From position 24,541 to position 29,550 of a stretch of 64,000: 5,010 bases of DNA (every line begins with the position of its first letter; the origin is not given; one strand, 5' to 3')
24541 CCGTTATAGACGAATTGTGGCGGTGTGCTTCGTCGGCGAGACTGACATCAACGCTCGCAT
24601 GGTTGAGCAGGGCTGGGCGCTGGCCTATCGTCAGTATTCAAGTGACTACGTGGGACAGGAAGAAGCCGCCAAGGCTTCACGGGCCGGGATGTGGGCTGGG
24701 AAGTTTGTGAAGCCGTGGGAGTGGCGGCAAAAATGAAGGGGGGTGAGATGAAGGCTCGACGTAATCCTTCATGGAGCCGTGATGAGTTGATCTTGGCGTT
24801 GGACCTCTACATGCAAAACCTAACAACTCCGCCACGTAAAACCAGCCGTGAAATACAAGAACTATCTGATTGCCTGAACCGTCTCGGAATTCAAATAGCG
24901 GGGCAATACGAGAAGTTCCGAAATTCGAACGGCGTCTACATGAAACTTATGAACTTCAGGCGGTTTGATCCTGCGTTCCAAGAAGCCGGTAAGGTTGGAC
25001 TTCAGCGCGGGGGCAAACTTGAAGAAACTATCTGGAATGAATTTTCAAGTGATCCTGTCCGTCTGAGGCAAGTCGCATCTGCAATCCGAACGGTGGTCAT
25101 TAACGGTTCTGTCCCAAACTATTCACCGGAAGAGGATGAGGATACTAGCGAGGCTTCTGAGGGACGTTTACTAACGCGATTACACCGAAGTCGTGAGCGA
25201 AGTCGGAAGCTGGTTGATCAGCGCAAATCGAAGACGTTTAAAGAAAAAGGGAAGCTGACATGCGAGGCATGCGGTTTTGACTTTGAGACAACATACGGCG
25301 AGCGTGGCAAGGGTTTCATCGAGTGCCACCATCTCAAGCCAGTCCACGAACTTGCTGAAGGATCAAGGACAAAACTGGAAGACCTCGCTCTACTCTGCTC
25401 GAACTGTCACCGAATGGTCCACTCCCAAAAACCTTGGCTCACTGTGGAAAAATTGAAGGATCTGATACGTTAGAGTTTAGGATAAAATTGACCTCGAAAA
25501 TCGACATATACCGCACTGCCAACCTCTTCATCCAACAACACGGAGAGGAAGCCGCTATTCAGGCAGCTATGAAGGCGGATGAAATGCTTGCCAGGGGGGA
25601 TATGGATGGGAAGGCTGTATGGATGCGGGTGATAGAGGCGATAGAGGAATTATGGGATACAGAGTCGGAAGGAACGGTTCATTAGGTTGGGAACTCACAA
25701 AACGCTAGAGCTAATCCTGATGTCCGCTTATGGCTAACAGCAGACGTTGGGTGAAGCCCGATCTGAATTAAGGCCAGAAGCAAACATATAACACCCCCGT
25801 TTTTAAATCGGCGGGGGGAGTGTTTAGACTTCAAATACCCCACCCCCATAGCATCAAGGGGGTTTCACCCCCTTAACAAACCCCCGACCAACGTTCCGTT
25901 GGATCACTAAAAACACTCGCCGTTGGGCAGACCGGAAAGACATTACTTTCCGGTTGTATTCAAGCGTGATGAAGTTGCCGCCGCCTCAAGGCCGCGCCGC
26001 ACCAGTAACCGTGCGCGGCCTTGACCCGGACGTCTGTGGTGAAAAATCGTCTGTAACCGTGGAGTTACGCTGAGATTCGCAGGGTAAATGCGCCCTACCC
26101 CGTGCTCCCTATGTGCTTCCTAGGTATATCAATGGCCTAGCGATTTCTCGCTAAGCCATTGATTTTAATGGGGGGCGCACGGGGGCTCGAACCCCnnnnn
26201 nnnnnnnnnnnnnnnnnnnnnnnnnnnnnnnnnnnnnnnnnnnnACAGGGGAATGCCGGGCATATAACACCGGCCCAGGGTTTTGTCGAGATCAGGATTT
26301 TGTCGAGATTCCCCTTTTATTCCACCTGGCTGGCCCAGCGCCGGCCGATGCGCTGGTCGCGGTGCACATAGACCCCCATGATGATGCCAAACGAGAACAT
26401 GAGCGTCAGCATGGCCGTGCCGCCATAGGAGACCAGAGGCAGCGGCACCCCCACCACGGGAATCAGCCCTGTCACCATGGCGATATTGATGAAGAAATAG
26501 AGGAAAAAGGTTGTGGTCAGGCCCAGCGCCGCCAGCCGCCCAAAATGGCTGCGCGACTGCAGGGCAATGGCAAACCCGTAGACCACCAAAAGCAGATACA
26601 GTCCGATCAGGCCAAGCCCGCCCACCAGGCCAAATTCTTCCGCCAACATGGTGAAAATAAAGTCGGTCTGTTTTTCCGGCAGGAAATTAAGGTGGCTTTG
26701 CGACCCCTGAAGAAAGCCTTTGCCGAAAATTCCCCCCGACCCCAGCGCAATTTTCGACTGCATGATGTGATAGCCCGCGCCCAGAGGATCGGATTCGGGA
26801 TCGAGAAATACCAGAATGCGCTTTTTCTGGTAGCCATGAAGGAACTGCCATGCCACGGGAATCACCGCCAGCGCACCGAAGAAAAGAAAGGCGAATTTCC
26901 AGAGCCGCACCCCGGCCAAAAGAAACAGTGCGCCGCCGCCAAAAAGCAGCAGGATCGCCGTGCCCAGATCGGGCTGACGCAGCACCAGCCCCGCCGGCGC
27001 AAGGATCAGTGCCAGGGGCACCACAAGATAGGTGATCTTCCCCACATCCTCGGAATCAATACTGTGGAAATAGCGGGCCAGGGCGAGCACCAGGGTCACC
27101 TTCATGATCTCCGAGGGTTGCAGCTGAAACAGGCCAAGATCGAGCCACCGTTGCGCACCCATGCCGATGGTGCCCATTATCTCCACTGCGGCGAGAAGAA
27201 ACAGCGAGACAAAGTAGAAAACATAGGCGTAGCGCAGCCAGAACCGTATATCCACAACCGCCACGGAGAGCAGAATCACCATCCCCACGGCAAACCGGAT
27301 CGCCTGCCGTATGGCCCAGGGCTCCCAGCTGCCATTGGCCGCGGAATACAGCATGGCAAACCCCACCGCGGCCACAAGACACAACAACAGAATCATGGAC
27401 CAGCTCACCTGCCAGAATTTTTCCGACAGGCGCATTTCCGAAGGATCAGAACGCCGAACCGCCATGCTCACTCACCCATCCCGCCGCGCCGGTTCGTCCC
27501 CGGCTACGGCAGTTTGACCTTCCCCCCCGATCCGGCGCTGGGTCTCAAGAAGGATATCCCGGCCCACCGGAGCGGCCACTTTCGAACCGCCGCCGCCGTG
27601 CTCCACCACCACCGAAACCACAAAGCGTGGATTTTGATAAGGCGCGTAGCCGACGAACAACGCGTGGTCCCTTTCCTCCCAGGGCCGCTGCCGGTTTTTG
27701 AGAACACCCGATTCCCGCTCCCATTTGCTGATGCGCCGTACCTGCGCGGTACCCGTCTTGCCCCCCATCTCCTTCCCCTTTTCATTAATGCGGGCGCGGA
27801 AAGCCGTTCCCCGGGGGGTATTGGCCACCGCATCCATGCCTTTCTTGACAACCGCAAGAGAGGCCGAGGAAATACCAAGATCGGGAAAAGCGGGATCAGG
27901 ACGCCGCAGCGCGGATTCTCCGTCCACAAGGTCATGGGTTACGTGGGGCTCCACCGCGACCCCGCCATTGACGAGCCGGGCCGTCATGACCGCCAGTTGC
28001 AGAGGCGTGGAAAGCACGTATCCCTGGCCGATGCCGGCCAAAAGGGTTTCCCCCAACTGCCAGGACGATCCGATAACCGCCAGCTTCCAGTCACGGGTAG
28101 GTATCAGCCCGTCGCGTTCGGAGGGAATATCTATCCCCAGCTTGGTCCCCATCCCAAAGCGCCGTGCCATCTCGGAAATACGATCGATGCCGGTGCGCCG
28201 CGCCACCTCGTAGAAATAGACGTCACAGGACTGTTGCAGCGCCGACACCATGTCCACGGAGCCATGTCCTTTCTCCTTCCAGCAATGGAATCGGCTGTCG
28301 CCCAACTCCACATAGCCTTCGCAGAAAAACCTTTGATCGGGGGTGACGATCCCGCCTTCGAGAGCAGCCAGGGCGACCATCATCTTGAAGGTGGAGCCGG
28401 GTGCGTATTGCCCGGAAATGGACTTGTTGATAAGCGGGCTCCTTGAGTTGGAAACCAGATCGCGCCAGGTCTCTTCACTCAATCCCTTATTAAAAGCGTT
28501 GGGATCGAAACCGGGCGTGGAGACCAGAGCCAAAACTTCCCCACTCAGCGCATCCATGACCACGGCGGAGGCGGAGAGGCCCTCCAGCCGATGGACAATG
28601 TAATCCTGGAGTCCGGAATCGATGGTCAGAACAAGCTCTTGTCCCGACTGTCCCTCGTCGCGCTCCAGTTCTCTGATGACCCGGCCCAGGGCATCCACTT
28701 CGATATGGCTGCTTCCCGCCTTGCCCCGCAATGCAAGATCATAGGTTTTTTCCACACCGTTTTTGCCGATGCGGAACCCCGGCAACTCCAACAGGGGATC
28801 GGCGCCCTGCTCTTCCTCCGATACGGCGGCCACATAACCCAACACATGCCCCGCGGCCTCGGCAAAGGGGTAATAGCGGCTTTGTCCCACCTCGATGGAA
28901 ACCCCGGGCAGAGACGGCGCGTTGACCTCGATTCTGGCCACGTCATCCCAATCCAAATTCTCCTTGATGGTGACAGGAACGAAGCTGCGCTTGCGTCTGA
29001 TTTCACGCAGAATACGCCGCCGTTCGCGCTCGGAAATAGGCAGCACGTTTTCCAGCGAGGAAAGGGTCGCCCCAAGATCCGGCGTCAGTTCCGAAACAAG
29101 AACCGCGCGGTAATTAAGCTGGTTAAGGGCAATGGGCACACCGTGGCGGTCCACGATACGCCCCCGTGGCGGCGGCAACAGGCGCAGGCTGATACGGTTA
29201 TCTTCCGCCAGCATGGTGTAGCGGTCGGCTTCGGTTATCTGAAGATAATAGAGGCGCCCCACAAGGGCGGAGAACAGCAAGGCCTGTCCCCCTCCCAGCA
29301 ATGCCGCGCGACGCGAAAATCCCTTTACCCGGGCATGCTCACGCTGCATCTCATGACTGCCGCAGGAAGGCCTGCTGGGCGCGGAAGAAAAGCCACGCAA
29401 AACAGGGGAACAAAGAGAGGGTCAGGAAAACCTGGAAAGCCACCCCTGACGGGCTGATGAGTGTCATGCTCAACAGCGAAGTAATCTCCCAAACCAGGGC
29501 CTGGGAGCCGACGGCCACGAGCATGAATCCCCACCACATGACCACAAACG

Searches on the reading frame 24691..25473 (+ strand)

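Call 71: search_protein_families(library=pfam, proteins=[window:24691-25473:+], max_evalue=0.0001)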
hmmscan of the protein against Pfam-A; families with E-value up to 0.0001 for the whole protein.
window:24691-25473:+ (260 aa): 1 family
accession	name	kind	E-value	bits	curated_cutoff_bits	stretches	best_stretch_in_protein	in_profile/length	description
PF01844.29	HNH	-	1.8e-09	38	21.4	1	191-246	1-47/47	HNH endonuclease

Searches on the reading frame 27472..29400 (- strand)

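Call 71: search_protein_families(library=pfam, proteins=[window:27472-29400:-], max_evalue=0.0001)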
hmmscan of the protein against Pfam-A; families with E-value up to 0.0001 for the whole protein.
window:27472-29400:- (642 aa): 2 families
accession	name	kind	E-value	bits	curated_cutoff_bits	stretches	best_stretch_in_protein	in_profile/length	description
PF00905.27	Transpeptidase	-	1.7e-70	238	22.1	1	278-617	2-298/299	Penicillin binding protein transpeptidase domain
PF03717.20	PBP_dimer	-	1.7e-42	146.3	24.4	1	76-245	3-179/180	Penicillin-binding Protein dimerisation domain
